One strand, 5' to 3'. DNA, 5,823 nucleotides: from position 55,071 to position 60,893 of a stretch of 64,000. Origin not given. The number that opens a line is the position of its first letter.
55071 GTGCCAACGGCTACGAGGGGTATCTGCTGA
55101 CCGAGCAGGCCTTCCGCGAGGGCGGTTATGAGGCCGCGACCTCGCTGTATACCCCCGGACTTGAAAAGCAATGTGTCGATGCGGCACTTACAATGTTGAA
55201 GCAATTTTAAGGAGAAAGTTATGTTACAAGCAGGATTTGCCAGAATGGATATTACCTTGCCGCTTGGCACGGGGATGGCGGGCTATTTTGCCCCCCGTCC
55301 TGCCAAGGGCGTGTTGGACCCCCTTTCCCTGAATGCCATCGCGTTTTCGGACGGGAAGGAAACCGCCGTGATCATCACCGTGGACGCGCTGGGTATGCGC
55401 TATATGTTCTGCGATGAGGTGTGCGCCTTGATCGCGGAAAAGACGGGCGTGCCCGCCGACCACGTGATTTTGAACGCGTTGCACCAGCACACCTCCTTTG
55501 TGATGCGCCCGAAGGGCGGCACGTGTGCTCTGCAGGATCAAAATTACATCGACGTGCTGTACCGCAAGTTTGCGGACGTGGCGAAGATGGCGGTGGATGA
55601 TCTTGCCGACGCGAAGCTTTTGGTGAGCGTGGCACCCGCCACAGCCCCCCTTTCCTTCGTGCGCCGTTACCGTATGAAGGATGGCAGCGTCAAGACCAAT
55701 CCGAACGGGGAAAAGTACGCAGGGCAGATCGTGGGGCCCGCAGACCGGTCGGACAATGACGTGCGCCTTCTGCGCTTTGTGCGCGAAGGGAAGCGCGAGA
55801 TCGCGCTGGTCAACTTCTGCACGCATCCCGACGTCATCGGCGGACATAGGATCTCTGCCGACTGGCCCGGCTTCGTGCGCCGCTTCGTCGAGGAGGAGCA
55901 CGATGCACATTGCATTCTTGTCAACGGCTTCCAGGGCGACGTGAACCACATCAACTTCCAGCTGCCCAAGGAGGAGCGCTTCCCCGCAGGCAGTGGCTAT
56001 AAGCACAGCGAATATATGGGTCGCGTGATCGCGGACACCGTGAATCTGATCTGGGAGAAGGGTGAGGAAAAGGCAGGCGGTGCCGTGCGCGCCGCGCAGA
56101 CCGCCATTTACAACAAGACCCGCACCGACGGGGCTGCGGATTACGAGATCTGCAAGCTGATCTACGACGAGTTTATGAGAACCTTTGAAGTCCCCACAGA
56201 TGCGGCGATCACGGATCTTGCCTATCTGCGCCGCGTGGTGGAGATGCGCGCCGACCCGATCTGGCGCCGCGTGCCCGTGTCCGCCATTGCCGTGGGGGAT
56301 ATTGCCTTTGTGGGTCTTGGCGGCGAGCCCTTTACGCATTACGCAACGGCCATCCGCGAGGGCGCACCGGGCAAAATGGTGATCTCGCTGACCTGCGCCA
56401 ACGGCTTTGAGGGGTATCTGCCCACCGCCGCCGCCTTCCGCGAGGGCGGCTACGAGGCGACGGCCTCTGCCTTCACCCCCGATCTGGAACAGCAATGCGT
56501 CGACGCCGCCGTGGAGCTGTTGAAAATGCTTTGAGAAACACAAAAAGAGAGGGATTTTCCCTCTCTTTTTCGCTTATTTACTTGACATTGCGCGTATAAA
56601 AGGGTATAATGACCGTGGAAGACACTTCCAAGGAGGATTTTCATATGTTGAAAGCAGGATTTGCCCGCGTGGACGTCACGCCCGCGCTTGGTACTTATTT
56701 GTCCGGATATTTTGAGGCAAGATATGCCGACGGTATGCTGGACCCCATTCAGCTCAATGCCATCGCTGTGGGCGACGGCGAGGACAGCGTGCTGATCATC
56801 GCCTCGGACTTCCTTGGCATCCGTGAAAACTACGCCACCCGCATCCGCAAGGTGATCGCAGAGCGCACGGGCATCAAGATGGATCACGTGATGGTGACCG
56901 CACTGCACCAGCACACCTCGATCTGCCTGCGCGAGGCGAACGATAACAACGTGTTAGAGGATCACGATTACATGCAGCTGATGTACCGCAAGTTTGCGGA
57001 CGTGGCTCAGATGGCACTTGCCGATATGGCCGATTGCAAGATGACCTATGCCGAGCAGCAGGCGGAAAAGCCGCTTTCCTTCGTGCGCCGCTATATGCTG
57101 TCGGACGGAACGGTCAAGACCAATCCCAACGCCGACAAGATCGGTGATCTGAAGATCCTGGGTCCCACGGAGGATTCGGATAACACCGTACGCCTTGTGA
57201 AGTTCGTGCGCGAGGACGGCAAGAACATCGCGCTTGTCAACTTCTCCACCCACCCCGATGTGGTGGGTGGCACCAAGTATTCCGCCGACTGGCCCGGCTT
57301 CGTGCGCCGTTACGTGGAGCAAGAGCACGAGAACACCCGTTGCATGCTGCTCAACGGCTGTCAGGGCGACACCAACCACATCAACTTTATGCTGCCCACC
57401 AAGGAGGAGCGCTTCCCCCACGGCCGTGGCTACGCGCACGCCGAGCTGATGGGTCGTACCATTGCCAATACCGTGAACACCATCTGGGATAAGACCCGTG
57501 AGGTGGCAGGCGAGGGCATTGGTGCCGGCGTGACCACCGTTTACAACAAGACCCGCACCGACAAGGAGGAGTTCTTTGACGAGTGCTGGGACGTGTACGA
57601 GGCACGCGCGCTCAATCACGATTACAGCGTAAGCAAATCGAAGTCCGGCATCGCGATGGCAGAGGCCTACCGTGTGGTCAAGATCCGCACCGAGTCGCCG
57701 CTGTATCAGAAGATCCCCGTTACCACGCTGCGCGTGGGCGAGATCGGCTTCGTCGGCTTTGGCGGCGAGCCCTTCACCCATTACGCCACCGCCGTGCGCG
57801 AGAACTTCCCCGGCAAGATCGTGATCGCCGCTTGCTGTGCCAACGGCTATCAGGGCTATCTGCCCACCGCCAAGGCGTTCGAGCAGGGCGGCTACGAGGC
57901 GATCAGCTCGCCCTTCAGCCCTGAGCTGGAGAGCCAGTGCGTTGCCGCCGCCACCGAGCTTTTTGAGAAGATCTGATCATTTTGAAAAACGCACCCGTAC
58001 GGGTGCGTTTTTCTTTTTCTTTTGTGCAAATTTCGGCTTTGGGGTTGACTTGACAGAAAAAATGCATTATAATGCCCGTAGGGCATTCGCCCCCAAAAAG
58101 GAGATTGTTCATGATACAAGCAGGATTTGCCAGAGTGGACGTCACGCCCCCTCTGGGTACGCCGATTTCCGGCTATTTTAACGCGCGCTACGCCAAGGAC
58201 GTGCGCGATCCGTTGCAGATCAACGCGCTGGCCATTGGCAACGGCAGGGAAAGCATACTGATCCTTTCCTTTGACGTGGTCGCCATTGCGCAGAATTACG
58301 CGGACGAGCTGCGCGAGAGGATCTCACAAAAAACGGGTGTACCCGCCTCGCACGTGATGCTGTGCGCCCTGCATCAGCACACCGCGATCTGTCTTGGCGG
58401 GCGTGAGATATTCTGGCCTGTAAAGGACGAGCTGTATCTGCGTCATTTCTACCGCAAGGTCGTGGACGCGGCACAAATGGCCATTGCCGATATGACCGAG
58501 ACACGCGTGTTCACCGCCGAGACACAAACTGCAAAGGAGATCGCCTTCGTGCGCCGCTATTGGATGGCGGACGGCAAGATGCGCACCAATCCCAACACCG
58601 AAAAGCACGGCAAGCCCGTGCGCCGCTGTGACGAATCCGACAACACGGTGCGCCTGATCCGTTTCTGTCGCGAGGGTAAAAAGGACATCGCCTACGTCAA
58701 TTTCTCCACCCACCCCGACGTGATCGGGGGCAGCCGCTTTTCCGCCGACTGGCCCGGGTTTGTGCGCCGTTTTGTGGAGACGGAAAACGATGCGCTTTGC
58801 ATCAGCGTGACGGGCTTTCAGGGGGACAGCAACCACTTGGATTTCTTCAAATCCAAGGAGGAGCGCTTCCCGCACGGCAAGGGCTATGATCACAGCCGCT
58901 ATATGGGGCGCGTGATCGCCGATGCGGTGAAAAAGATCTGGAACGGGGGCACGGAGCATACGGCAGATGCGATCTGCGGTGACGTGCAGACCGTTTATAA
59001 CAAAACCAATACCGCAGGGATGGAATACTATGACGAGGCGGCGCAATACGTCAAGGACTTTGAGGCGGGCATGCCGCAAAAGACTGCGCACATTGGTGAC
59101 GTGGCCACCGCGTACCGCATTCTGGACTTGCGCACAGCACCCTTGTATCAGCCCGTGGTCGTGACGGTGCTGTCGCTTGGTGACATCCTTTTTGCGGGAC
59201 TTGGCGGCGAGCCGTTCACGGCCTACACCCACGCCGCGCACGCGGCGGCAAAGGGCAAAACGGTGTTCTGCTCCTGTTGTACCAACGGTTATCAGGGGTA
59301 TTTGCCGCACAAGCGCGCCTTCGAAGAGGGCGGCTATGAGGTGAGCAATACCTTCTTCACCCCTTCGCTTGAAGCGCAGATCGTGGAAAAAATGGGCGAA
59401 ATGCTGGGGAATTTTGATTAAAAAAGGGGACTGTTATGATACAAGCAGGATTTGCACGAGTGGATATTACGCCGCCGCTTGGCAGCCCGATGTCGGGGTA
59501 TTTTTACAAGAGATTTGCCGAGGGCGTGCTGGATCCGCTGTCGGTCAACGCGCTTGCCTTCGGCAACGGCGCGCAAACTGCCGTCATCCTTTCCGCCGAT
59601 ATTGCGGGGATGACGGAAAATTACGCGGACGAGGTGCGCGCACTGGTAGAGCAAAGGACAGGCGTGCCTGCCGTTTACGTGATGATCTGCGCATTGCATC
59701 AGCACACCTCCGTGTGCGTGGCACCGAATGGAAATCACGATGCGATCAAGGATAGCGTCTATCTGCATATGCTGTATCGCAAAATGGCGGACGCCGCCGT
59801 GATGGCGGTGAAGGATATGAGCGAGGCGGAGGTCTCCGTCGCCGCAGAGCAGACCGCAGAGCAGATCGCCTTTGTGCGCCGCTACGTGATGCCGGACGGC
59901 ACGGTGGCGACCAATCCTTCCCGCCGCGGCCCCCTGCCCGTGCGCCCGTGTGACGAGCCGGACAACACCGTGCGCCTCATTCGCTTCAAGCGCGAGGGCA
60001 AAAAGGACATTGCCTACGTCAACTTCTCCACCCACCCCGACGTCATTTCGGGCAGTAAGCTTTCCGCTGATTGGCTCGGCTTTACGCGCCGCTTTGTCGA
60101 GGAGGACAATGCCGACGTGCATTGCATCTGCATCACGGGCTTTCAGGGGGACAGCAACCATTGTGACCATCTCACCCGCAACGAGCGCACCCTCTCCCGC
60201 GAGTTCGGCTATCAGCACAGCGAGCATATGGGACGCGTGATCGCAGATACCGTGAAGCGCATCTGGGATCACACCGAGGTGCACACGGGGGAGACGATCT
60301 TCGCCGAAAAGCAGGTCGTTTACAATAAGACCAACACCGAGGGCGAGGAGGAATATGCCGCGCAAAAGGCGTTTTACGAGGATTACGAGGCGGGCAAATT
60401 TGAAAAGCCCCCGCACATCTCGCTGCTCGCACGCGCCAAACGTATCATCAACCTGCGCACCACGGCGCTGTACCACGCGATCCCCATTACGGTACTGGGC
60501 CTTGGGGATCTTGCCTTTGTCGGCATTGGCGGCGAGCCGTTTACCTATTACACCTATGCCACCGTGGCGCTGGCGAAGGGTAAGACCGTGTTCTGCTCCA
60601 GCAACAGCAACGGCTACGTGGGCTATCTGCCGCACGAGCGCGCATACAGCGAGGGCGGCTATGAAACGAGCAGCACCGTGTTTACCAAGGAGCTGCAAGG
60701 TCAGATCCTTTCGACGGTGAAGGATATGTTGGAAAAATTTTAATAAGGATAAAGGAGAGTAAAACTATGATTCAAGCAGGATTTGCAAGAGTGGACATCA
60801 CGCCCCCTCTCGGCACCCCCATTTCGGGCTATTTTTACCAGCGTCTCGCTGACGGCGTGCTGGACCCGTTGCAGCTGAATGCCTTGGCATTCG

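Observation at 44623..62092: Eleven-member tandem array of cytoplasmic ceramidase-like hydrolase paralogs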

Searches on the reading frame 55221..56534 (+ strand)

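Call 4: search_protein_families(library=pfam, proteins=[window:55221-56534:+], max_evalue=0.01)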
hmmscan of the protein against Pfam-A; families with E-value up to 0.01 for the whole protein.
window:55221-56534:+ (437 aa): 1 family
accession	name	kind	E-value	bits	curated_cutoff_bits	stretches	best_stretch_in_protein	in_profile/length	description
PF04734.18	Ceramidase_alk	-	5.5e-05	22.5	32.1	1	4-229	3-232/509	Neutral/alkaline non-lysosomal ceramidase, N-terminal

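Call 5: search_protein_families(library=ncbifam, proteins=[window:55221-56534:+], max_evalue=0.01)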
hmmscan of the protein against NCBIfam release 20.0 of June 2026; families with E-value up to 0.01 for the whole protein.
window:55221-56534:+ (437 aa): 0 families

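Call 73: search_protein_families(library=padloc, proteins=[window:55221-56534:+], max_evalue=0.001)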
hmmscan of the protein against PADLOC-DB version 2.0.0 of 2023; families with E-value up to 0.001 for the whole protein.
window:55221-56534:+ (437 aa): 0 families

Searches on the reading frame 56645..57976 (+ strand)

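Call 4: search_protein_families(library=pfam, proteins=[window:56645-57976:+], max_evalue=0.01)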
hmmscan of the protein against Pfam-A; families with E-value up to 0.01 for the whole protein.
window:56645-57976:+ (443 aa): 1 family
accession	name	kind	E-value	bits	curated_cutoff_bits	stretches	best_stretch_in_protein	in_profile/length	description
PF04734.18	Ceramidase_alk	-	1.5e-05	24.3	32.1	0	4-231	3-233/509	Neutral/alkaline non-lysosomal ceramidase, N-terminal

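Call 5: search_protein_families(library=ncbifam, proteins=[window:56645-57976:+], max_evalue=0.01)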
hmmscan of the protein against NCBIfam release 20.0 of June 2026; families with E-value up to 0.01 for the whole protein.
window:56645-57976:+ (443 aa): 0 families

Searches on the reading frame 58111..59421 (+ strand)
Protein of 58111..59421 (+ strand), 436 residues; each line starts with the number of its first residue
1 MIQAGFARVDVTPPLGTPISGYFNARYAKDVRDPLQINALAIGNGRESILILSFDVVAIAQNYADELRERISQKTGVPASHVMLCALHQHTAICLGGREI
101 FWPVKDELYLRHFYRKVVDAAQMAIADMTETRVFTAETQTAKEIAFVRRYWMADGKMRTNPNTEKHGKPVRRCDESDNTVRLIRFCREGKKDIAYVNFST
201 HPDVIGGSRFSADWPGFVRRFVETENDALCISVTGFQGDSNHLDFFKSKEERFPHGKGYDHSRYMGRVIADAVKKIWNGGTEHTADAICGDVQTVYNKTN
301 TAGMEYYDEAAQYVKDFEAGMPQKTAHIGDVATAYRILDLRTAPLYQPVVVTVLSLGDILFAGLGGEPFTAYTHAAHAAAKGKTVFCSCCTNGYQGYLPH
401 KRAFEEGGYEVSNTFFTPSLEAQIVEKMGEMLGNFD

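Call 4: search_protein_families(library=pfam, proteins=[window:58111-59421:+], max_evalue=0.01)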
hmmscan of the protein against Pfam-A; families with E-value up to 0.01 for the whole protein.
window:58111-59421:+ (436 aa): 1 family
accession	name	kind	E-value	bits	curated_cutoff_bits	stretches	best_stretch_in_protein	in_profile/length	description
PF04734.18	Ceramidase_alk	-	7.5e-06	25.3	32.1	1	4-203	3-205/509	Neutral/alkaline non-lysosomal ceramidase, N-terminal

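Call 5: search_protein_families(library=ncbifam, proteins=[window:58111-59421:+], max_evalue=0.01)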
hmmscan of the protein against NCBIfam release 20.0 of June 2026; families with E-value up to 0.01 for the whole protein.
window:58111-59421:+ (436 aa): 0 families

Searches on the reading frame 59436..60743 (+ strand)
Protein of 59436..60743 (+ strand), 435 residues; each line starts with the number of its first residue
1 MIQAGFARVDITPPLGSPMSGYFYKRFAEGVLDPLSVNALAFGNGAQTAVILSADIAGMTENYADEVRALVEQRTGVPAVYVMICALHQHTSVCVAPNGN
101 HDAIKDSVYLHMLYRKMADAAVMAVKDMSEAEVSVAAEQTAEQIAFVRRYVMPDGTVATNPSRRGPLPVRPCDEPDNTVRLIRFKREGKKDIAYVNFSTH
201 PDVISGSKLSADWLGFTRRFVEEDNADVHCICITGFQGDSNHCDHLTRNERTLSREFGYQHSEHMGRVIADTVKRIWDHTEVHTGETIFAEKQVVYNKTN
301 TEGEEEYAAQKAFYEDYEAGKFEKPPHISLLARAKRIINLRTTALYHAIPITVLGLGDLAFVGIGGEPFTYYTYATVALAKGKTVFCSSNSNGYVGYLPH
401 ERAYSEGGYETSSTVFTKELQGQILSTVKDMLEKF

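Call 4: search_protein_families(library=pfam, proteins=[window:59436-60743:+], max_evalue=0.01)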
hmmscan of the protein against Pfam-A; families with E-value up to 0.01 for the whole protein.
window:59436-60743:+ (435 aa): 1 family
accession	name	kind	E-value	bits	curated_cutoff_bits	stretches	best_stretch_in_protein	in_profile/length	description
PF04734.18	Ceramidase_alk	-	1.6e-06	27.5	32.1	1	4-228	3-233/509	Neutral/alkaline non-lysosomal ceramidase, N-terminal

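Call 5: search_protein_families(library=ncbifam, proteins=[window:59436-60743:+], max_evalue=0.01)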
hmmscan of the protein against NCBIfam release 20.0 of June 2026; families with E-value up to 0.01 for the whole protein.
window:59436-60743:+ (435 aa): 1 family
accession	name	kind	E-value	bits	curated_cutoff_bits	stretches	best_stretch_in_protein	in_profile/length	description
NF041649.1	ceramidase_neut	equivalog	3.7e-05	22.2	1200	1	336-431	385-486/636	neutral ceramidase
